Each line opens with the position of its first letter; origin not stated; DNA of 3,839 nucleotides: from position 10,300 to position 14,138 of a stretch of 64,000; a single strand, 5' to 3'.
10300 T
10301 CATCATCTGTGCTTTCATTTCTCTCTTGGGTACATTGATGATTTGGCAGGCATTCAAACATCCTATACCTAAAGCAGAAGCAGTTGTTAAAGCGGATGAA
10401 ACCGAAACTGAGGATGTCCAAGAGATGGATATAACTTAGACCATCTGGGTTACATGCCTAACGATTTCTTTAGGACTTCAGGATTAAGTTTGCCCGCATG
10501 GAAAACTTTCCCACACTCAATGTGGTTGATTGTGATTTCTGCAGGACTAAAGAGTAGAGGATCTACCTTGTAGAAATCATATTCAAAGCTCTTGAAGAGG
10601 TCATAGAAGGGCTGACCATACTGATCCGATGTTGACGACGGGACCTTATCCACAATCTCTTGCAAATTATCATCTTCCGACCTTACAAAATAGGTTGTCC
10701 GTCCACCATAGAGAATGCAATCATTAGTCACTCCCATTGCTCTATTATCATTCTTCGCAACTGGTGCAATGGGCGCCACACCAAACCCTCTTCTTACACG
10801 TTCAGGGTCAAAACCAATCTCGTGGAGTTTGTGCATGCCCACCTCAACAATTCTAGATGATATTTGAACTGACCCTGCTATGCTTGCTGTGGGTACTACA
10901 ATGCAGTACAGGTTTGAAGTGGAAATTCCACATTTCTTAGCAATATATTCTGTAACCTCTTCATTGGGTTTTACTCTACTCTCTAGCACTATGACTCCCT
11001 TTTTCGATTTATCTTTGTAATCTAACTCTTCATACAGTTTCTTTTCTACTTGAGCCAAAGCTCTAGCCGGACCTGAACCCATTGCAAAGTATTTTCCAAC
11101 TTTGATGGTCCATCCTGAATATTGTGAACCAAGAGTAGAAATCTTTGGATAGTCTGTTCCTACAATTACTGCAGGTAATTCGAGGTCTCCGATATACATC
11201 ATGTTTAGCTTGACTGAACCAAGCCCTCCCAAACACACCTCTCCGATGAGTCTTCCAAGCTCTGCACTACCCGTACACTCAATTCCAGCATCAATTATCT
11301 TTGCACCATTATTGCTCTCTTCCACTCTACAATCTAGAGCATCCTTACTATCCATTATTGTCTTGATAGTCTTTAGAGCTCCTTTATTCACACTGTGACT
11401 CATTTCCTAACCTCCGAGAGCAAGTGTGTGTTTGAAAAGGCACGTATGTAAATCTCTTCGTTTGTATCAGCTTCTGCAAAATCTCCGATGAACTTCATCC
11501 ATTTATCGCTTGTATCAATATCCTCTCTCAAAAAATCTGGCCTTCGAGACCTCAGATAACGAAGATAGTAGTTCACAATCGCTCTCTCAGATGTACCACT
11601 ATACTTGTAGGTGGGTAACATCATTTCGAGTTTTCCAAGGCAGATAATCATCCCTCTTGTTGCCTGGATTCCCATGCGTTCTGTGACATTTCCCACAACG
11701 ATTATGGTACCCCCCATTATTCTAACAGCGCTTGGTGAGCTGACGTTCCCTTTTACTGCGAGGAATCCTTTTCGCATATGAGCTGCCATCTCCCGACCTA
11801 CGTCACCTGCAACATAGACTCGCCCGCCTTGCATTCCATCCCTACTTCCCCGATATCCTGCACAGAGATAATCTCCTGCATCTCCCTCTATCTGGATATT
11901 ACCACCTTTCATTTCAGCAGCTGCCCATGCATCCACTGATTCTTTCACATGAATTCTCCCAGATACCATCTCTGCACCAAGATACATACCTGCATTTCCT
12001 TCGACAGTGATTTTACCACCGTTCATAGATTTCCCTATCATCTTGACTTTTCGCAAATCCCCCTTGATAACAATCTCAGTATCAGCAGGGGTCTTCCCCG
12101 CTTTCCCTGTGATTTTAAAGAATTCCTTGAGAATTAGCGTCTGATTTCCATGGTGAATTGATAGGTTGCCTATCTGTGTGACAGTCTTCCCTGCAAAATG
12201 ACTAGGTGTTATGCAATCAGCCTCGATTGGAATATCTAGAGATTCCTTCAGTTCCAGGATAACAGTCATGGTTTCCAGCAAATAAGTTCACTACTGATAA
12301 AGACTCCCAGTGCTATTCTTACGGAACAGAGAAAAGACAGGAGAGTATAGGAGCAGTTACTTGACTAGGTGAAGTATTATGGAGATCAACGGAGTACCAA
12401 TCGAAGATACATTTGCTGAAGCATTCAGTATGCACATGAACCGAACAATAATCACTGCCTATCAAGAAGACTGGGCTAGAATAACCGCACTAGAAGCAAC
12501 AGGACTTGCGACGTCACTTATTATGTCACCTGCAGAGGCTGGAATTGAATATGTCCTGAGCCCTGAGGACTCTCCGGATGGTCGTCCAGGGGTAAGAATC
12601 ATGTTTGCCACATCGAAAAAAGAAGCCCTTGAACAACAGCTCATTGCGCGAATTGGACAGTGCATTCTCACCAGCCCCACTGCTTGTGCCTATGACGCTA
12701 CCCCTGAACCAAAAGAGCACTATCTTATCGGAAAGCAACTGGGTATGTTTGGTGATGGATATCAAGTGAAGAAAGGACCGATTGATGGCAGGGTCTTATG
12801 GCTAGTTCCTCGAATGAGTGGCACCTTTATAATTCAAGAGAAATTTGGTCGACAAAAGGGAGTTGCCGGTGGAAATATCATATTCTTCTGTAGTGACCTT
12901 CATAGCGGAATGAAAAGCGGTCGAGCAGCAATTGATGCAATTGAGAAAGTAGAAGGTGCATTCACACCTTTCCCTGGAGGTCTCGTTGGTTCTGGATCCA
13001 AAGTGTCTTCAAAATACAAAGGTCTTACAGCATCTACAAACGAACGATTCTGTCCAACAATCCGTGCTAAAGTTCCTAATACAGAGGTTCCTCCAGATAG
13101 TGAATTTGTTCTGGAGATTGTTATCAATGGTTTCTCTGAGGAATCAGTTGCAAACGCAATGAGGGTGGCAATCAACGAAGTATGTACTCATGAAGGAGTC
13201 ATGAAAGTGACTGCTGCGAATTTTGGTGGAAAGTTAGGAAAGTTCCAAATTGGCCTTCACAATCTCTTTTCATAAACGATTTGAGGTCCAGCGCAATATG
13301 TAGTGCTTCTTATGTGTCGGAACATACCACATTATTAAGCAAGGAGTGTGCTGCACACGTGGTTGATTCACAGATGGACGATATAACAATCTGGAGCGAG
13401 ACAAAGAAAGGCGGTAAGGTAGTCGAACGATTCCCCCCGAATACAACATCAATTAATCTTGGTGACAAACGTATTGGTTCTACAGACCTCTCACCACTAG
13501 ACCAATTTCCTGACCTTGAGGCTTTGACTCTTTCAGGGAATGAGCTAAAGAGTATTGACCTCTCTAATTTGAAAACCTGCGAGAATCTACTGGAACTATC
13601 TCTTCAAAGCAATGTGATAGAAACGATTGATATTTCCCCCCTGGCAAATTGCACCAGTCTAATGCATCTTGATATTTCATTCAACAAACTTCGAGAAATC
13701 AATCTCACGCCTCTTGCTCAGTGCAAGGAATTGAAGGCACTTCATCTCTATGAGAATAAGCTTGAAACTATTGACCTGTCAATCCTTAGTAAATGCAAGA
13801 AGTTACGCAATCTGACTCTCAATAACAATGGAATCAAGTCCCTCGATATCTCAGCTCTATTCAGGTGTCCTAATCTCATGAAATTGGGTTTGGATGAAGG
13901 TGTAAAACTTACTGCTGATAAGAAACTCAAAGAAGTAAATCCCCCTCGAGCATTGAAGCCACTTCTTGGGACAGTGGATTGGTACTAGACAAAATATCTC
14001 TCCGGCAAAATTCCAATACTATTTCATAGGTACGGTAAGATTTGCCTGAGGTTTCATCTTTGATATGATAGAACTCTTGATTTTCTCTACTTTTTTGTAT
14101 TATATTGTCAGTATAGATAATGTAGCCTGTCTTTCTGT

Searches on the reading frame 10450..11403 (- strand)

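Call 66: search_protein_families(library=pfam, proteins=[window:10450-11403:-], max_evalue=0.00001)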
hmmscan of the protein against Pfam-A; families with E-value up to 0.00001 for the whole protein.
window:10450-11403:- (317 aa): 1 family
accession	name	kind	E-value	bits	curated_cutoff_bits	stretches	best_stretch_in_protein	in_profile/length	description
PF02289.21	MCH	-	8.7e-127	423.1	25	1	4-314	1-310/311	Cyclohydrolase (MCH)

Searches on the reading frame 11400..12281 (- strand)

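Call 66: search_protein_families(library=pfam, proteins=[window:11400-12281:-], max_evalue=0.00001)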
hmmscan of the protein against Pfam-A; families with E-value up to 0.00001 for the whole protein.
window:11400-12281:- (293 aa): 1 family
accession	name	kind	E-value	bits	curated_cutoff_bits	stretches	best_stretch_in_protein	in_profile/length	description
PF01493.24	GXGXG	-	5.6e-09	36.2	32.5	1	83-215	45-163/190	GXGXG motif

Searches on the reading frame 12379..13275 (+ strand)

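Call 66: search_protein_families(library=pfam, proteins=[window:12379-13275:+], max_evalue=0.00001)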
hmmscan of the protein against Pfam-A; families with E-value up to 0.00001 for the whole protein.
window:12379-13275:+ (298 aa): 2 families
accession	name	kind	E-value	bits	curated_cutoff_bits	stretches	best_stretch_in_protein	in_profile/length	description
PF02741.20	FTR_C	-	2.4e-57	193.6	25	1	148-296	1-149/149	FTR, proximal lobe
PF01913.23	FTR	-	4.8e-51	172.9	27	1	1-144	1-141/142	Formylmethanofuran-tetrahydromethanopterin formyltransferase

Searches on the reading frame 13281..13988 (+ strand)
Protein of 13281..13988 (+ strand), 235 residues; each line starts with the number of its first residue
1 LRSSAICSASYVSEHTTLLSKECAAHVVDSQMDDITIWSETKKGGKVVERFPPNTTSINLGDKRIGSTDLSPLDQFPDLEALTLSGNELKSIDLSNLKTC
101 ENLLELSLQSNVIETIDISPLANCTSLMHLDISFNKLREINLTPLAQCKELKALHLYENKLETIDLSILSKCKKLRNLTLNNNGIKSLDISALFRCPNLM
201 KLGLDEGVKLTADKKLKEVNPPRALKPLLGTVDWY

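Call 66: search_protein_families(library=pfam, proteins=[window:13281-13988:+], max_evalue=0.00001)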
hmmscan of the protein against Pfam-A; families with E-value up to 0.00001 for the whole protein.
window:13281-13988:+ (235 aa): 4 families
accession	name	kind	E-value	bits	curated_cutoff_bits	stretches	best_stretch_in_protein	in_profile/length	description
PF13855.12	LRR_8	-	1.8e-24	85.7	27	3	126-185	2-61/61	Leucine rich repeat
PF13306.12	LRR_5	-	3.1e-15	56.6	27.7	2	79-199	13-126/127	BspA type Leucine rich repeat region (6 copies)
PF12799.13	LRR_4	-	1.6e-13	50.9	27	0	150-189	2-40/44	Leucine Rich repeats (2 copies)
PF24758.1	LRR_At5g56370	-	4.2e-06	27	27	0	120-191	32-106/227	FBD-associated F-box protein At5g56370, LRR repeats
